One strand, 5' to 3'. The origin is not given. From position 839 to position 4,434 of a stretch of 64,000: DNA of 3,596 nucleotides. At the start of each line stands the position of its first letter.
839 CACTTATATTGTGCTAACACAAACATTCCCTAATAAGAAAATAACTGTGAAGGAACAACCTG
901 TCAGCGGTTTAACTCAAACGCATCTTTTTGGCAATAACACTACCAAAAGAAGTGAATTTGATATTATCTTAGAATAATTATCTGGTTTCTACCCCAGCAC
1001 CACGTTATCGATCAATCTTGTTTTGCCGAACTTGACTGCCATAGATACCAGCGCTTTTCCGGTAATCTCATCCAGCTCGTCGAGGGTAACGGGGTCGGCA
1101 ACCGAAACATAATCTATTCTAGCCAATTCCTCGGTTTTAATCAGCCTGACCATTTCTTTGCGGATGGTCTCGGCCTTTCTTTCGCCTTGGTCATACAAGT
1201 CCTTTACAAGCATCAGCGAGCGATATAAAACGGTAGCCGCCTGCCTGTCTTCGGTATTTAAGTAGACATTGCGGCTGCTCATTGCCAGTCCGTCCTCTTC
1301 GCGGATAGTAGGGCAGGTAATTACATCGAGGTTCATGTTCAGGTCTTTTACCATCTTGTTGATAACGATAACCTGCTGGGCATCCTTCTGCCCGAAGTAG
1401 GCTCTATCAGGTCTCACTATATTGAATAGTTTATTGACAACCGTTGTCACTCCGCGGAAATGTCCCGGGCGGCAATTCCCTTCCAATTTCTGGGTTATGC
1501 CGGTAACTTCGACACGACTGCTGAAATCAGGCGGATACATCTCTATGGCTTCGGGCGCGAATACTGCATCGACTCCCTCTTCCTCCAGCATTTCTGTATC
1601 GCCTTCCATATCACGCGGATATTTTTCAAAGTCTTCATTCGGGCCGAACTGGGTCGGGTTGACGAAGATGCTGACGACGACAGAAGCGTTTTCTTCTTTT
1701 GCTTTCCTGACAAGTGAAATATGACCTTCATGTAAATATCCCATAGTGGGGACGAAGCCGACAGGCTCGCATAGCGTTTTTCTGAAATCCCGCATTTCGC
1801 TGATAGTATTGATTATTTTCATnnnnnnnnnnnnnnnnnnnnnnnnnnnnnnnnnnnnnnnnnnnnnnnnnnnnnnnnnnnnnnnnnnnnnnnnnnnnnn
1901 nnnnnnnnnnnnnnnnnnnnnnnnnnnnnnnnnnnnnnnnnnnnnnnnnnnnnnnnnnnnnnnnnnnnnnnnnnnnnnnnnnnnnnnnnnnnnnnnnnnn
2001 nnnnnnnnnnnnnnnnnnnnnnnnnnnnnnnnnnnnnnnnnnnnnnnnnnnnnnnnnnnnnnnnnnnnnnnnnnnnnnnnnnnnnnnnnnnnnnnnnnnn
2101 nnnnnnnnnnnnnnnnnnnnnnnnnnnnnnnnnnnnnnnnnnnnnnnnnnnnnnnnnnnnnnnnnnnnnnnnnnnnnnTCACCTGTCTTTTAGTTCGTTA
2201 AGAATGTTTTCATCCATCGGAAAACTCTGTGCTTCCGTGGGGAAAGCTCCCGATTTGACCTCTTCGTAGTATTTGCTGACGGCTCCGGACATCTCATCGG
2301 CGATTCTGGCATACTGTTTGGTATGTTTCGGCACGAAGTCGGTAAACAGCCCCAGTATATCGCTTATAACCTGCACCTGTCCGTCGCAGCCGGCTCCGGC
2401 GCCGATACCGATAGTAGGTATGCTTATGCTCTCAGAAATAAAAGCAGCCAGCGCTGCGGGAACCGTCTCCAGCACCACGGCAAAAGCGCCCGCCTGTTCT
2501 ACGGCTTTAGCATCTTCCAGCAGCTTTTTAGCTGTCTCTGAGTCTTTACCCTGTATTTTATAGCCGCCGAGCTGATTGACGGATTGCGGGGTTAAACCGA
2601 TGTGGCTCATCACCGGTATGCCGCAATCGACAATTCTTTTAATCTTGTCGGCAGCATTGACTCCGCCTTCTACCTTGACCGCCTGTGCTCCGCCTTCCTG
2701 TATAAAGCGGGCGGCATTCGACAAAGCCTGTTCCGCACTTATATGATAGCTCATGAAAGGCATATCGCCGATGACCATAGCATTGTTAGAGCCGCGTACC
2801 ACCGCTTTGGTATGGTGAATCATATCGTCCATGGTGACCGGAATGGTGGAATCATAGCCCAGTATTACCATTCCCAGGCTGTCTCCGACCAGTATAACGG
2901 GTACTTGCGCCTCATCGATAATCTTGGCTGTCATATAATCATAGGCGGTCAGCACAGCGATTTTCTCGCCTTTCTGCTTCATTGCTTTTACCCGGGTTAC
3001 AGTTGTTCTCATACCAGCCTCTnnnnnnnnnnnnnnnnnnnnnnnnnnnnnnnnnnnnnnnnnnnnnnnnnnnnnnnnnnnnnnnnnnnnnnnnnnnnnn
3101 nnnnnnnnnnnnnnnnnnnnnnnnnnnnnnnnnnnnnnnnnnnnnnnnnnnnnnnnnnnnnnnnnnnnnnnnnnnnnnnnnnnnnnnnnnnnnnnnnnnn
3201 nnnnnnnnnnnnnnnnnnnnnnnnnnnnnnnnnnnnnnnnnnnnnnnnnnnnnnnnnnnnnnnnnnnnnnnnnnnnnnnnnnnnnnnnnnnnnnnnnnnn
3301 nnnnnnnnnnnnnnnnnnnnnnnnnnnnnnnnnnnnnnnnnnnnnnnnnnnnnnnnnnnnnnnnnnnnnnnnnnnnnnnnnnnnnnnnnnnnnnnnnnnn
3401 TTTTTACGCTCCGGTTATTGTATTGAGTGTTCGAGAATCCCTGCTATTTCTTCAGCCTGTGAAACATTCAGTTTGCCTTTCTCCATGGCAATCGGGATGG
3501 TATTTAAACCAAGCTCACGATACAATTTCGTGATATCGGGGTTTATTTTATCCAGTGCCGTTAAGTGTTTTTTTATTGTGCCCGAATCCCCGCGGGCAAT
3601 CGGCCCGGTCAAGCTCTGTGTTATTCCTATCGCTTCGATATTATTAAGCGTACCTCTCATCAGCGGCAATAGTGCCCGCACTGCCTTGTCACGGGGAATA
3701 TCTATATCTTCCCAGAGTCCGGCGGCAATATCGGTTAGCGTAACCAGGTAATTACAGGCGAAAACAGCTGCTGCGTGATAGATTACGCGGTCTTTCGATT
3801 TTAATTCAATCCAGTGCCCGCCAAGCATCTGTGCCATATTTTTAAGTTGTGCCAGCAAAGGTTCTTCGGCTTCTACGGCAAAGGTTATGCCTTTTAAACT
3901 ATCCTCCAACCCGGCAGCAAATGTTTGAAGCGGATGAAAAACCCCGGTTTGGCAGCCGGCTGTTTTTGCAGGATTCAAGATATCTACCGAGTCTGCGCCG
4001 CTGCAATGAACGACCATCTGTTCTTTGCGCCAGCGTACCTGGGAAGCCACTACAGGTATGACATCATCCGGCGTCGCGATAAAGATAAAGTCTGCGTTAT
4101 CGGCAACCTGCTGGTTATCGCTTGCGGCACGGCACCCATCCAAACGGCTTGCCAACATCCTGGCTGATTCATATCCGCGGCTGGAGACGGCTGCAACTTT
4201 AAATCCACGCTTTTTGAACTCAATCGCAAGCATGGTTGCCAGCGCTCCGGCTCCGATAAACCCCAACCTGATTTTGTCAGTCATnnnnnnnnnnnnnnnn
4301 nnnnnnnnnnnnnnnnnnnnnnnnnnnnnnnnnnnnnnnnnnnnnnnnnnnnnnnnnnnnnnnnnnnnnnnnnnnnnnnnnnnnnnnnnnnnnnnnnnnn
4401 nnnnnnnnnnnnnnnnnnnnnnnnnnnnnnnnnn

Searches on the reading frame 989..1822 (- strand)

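Call 18: search_protein_families(library=pfam, proteins=[window:989-1822:-], max_evalue=0.0001)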
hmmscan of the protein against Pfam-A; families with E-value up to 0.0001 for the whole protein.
window:989-1822:- (277 aa): 1 family
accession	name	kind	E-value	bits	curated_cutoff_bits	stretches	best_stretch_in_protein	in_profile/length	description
PF02569.21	Pantoate_ligase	-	1e-111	372.8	20.7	1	2-275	1-268/268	Pantoate-beta-alanine ligase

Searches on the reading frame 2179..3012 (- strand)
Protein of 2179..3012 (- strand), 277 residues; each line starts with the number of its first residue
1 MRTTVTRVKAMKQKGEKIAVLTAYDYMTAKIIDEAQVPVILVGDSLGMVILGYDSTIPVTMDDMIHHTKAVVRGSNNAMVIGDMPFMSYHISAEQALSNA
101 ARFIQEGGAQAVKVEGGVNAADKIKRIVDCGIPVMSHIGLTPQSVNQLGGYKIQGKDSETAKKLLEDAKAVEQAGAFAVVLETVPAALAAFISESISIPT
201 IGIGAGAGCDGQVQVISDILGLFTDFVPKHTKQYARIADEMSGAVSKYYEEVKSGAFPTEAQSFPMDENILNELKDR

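Call 18: search_protein_families(library=pfam, proteins=[window:2179-3012:-], max_evalue=0.0001)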
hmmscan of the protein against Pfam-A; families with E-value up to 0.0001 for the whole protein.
window:2179-3012:- (277 aa): 2 families
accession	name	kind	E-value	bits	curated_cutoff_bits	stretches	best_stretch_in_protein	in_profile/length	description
PF02548.21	Pantoate_transf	-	2.3e-117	391.4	28.7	1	2-259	1-258/259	Ketopantoate hydroxymethyltransferase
PF13714.12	PEP_mutase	-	9.2e-05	22.6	31.5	0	9-117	2-107/240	Phosphoenolpyruvate phosphomutase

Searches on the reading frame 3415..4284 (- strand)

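Call 18: search_protein_families(library=pfam, proteins=[window:3415-4284:-], max_evalue=0.0001)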
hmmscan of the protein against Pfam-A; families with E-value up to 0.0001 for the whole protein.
window:3415-4284:- (289 aa): 4 families
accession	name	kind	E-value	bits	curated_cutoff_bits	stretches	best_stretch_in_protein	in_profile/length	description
PF10728.14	DUF2520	-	1.2e-39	135.4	25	1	133-261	1-124/125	Domain of unknown function (DUF2520)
PF10727.15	Rossmann-like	-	2.6e-12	47.1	23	1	4-118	14-131/131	Rossmann-like domain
PF03807.23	F420_oxidored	-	6.3e-12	46.4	21.6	1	6-94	1-91/94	NADP oxidoreductase coenzyme F420-dependent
PF01488.26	Shikimate_DH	-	1.3e-05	25.7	24.3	1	6-84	14-96/138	Shikimate / quinate 5-dehydrogenase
